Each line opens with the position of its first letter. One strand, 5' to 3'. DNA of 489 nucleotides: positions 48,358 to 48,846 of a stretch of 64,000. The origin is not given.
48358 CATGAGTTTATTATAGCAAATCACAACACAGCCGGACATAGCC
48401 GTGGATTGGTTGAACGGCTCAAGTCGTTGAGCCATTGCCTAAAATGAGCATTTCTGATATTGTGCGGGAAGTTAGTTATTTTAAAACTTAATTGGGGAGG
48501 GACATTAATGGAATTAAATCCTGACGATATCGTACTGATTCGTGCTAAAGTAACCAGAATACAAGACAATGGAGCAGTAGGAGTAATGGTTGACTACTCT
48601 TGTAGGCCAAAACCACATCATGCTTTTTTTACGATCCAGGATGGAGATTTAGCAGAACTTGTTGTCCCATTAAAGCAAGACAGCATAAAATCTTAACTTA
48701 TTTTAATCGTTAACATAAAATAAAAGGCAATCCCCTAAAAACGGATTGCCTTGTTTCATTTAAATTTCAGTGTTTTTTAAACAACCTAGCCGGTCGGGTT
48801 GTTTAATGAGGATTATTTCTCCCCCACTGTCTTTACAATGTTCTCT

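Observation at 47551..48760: Duplicated regulatory cassette (promoter, hairpin, promoter, ORF, terminator) carrying unrelated small ORFs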

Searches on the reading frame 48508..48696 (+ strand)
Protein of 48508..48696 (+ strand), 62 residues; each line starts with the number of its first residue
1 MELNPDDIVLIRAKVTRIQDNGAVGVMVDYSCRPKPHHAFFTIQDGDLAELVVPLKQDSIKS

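Call 10: search_protein_families(library=pfam, proteins=[window:48508-48696:+], max_evalue=0.1)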
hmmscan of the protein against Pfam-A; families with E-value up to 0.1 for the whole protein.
window:48508-48696:+ (62 aa): 1 family
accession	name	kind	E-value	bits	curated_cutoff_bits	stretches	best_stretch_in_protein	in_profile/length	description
PF01336.31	tRNA_anti-codon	-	0.04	14.3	27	0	9-47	1-26/75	OB-fold nucleic acid binding domain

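Call 12: find_encoding_contigs(protein=window:48508-48696:+, flank=10000, max_places=10)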
Protein window:48508-48696:+ (62 aa): 24 contigs read that carry it; 9 places shown.
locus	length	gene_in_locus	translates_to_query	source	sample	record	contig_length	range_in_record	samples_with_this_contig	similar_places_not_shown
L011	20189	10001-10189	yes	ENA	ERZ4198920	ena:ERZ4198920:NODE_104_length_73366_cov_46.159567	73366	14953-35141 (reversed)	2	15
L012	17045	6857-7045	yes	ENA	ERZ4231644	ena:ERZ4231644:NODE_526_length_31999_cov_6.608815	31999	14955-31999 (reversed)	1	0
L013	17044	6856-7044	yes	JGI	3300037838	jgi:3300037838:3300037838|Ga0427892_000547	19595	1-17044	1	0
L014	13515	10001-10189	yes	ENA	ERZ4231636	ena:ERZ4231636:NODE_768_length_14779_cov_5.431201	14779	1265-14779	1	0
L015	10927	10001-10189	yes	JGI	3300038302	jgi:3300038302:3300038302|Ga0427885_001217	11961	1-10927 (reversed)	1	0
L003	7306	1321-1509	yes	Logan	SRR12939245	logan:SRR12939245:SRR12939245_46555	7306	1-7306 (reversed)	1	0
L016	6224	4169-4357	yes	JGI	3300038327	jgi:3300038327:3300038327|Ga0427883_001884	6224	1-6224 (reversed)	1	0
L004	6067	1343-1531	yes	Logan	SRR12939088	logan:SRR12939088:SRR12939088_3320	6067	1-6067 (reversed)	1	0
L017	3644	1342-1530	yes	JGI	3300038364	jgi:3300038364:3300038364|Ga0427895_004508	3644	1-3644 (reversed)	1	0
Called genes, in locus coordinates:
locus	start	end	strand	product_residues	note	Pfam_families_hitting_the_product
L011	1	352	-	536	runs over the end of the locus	PF25917:BSH_RND (weak), PF25973:BSH_CzcB (weak), PF25881:HH_YBHG (faint)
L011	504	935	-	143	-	PF04306:DUF456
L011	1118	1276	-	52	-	-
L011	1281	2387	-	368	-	PF00871:Acetate_kinase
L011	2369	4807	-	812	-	PF09364:XFP_N, PF03894:XFP, PF09363:XFP_C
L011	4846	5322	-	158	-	-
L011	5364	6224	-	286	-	-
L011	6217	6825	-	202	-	PF04542:Sigma70_r2, PF08281:Sigma70_r4_2, PF04545:Sigma70_r4 (weak)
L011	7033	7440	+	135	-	-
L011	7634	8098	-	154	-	-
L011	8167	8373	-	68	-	-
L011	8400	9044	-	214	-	PF01551:Peptidase_M23 (weak)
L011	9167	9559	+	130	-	-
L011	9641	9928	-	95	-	PF04024:PspC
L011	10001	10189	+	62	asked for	-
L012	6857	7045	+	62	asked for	-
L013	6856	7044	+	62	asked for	-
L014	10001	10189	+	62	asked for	-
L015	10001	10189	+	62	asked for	-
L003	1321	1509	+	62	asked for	-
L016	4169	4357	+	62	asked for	-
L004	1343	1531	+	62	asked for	-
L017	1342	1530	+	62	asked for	-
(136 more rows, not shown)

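Call 31: find_homologous_proteins(query=window:48508-48696:+, max_evalue=0.01)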
Query window:48508-48696:+ (62 aa): 3 proteins with E <= 0.01 among 3 candidates.
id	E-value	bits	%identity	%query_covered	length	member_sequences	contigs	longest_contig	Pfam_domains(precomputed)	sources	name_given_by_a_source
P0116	1.0e-33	131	100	100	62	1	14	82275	-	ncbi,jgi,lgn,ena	jgi:hypothetical protein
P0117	5.2e-27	110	87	100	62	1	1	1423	-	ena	-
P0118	7.9e-26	106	86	95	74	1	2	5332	-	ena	-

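Call 33: find_encoding_contigs(protein=P0118, flank=6000, max_places=4)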
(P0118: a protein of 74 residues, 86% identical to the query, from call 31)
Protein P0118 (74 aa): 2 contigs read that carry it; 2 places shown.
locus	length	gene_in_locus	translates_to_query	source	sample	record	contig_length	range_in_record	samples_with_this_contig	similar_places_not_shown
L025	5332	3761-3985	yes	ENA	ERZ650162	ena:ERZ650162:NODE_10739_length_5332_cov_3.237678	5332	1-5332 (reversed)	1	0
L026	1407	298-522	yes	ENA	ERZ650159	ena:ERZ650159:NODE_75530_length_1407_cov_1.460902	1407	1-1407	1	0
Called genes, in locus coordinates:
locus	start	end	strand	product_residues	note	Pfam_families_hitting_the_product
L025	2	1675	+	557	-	?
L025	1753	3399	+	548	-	PF05970:PIF1, PF13245:AAA_19, PF13401:AAA_22 (weak), PF13604:AAA_30, PF21530:Pif1_2B_dom (weak), PF14493:HTH_40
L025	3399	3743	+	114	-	PF01509:TruB_N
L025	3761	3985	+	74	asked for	-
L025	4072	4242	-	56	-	-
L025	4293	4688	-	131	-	PF22091:DUF6941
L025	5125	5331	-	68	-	?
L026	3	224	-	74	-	?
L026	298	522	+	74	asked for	-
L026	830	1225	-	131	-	PF22091:DUF6941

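Call 34: find_encoding_contigs(protein=P0117, flank=6000, max_places=4)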
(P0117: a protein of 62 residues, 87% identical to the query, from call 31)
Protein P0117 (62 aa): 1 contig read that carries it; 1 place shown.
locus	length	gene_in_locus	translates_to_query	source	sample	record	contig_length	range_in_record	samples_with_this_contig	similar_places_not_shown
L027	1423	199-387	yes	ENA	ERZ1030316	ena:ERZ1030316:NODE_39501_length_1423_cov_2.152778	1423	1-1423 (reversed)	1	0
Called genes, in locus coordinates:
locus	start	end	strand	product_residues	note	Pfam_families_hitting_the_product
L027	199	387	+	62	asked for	-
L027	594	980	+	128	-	PF00575:S1 (weak)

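Call 47: search_protein_families(library=pfam, proteins=[L027:594-980:+, L025:3399-3743:+, L026:3-224:-, L025:4072-4242:-, L027:1039-1224:-], max_evalue=0.1)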
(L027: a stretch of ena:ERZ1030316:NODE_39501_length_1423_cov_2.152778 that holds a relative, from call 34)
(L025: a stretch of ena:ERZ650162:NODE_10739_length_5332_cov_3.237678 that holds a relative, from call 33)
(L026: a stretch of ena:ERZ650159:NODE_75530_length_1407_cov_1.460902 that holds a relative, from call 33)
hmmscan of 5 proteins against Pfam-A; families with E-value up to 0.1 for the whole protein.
L027:594-980:+ (128 aa): 1 family
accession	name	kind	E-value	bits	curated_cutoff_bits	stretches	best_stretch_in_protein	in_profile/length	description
PF00575.29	S1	-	1.4e-05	25.8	22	1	47-110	7-65/74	S1 RNA binding domain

L025:3399-3743:+ (114 aa): 1 family
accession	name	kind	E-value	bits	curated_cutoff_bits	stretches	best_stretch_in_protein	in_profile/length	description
PF01509.24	TruB_N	-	2.1e-11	44.8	27.3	1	34-104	9-79/149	TruB family pseudouridylate synthase (N terminal domain)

L026:3-224:- (74 aa): 1 family
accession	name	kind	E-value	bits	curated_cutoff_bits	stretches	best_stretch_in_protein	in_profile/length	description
PF01509.24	TruB_N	-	7.4e-09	36.6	27.3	1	10-71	72-131/149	TruB family pseudouridylate synthase (N terminal domain)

L025:4072-4242:- (56 aa): 0 families

L027:1039-1224:- (61 aa): 1 family
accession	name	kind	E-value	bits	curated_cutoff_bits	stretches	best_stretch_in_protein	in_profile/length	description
PF15686.10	LYRIC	-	0.0032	17.4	30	1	15-53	19-57/426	Lysine-rich CEACAM1 co-isolated protein family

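Call 61: list_cluster_members(proteins=[P0116, P0002, P0117, P0118])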
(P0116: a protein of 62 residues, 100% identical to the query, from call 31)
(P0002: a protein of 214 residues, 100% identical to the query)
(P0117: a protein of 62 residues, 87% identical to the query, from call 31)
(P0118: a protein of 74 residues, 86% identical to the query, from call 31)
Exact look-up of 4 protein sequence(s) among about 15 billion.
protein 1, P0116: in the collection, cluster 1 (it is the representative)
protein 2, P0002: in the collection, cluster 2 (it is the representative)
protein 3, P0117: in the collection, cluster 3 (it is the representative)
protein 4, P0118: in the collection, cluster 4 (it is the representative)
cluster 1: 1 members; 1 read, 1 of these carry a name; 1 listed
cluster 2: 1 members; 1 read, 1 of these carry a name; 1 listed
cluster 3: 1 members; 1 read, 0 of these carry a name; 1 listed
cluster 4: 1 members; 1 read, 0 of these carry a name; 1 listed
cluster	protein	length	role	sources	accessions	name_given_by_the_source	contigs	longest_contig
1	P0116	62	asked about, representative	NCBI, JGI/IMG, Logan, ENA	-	hypothetical protein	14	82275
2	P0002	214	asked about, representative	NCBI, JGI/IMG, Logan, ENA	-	murein DD-endopeptidase MepM/ murein hydrolase activator NlpD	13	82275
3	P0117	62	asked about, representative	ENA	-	-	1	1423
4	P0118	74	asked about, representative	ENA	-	-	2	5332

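Call 70: predict_structure(alignment_id=A5)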
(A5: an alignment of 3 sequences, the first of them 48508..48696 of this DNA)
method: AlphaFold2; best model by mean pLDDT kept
length: 62 residues; sequences in the alignment: 3
mean_pLDDT: 58.5   pTM: 0.33
mean pLDDT of the five models: 58.5, 57.2, 47.8, 46.5, 46.3
residues with pLDDT >= 90: 0; 70-90: 1; 50-70: 58; < 50: 3
segments of 3 or more residues with pLDDT < 50: 60-62
pLDDT, mean of each block of 10 residues (from residue 1): 64 59 57 56 59 60 39
secondary structure, 60 per line:
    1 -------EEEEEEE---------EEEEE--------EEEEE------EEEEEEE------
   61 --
elements in order: E8-14 E24-28 E37-41 E48-54

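Call 73: search_protein_families(library=phrogs, proteins=[window:48508-48696:+, L027:594-980:+], max_evalue=0.01)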
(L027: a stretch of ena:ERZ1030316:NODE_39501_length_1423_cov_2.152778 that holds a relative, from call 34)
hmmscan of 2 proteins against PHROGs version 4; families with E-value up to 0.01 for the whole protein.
window:48508-48696:+ (62 aa): 0 families

L027:594-980:+ (128 aa): 0 families

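Call 74: search_protein_families(library=padloc, proteins=[window:48508-48696:+, L027:594-980:+], max_evalue=0.01)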
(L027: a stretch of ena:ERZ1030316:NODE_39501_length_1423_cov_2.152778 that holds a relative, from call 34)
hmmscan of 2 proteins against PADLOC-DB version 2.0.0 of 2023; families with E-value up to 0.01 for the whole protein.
window:48508-48696:+ (62 aa): 0 families

L027:594-980:+ (128 aa): 0 families

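Call 81: fold_search(model_id=the predicted structure, library=pdb)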
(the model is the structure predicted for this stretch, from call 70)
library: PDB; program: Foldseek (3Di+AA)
matches with E <= 10: 183; with E <= 0.001: 0
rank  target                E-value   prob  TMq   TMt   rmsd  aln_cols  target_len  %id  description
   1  5fu4_A                1.2e+00  0.10  0.29  0.22  12.8        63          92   10  The complexity of the Ruminococcus flavefaciens cellulosome reflects an expansion in glycan recognition (released 2016-06-22)
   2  7e3n                  1.3e+00  0.12  0.31  0.08   4.9        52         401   10  Crystal structure of Isocitrate dehydrogenase D252N mutant from Trypanosoma brucei in complexed with NADP+, alpha-ketogl (released 2022-02-16)
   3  9yha_A                1.3e+00  0.11  0.31  0.09   5.6        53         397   13  Cryo-EM structure of IDH1 R132H (released 2026-02-04)
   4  9yhb_A                1.4e+00  0.18  0.37  0.09   5.3        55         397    9  Cryo-EM structure of IDH1 R132H C269S (released 2026-02-04)
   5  6lkz_C                1.6e+00  0.20  0.35  0.07   3.6        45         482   16  Crystal structure of isocitrate dehydrogenase 1 from Phaeodactylum tricornutum (released 2020-12-23)
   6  6vg0_C                2.0e+00  0.09  0.30  0.08   4.8        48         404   10  CRYSTAL STRUCTURE OF HUMAN CYTOSOLIC ISOCITRATE DEHYDROGENASE (IDH1) R132H MUTANT IN COMPLEX WITH NADPH and AGI-15056 (released 2020-02-05)
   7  8vha_A                2.0e+00  0.07  0.26  0.07   5.4        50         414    8  Crystal Structure of Human IDH1 R132Q in complex with NADPH and Alpha-Ketoglutarate (released 2024-04-24)
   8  5fu3_B                2.1e+00  0.06  0.29  0.20  13.3        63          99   11  The complexity of the Ruminococcus flavefaciens cellulosome reflects an expansion in glycan recognition (released 2016-06-22)
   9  1vlr_B                2.3e+00  0.08  0.32  0.08  14.1        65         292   15  Crystal structure of mRNA decapping enzyme (DcpS) from Mus musculus at 1.83 A resolution (released 2004-08-24)
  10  5fu3_A                2.3e+00  0.07  0.29  0.21  12.4        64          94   11  The complexity of the Ruminococcus flavefaciens cellulosome reflects an expansion in glycan recognition (released 2016-06-22)
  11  1oxx                  2.4e+00  0.10  0.30  0.08   8.8        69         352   14  Crystal structure of GlcV, the ABC-ATPase of the glucose ABC transporter from Sulfolobus solfataricus (released 2003-09-30)
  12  4l03_B                2.4e+00  0.08  0.31  0.08   4.9        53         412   13  Crystal Structure Analysis of human IDH1 mutants in complex with NADP+ and Ca2+/alpha-Ketoglutarate (released 2013-07-17)
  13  5aos                  2.4e+00  0.06  0.29  0.20  13.4        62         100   10  Structure of a novel carbohydrate binding module from Ruminococcus flavefaciens FD-1 endoglucanase Cel5A solved at the A (released 2016-06-29)
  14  3inm_A                2.4e+00  0.06  0.26  0.07   5.5        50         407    8  Crystal structure of human cytosolic NADP(+)-dependent isocitrate dehydrogenase R132H mutant in complex with NADPH, AL (released 2009-11-24)
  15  6vg0_A                2.6e+00  0.11  0.38  0.09   5.2        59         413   14  CRYSTAL STRUCTURE OF HUMAN CYTOSOLIC ISOCITRATE DEHYDROGENASE (IDH1) R132H MUTANT IN COMPLEX WITH NADPH and AGI-15056 (released 2020-02-05)
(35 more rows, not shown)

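Call 100: search_protein_families(library=pfam, alignment_id=A5, max_evalue=1)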
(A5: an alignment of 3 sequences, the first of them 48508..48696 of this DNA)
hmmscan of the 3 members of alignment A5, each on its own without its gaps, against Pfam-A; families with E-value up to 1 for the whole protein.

A. member 1, window:48508-48696:+ (62 aa): 1 family
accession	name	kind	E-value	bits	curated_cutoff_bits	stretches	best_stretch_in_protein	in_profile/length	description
PF01336.31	tRNA_anti-codon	-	0.04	14.3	27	1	9-47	1-26/75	OB-fold nucleic acid binding domain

B. families by the number of members that match (of 3 scanned): 2 families
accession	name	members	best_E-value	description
PF01336.31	tRNA_anti-codon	2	0.036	OB-fold nucleic acid binding domain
PF13742.12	tRNA_anti_2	1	0.033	OB-fold nucleic acid binding domain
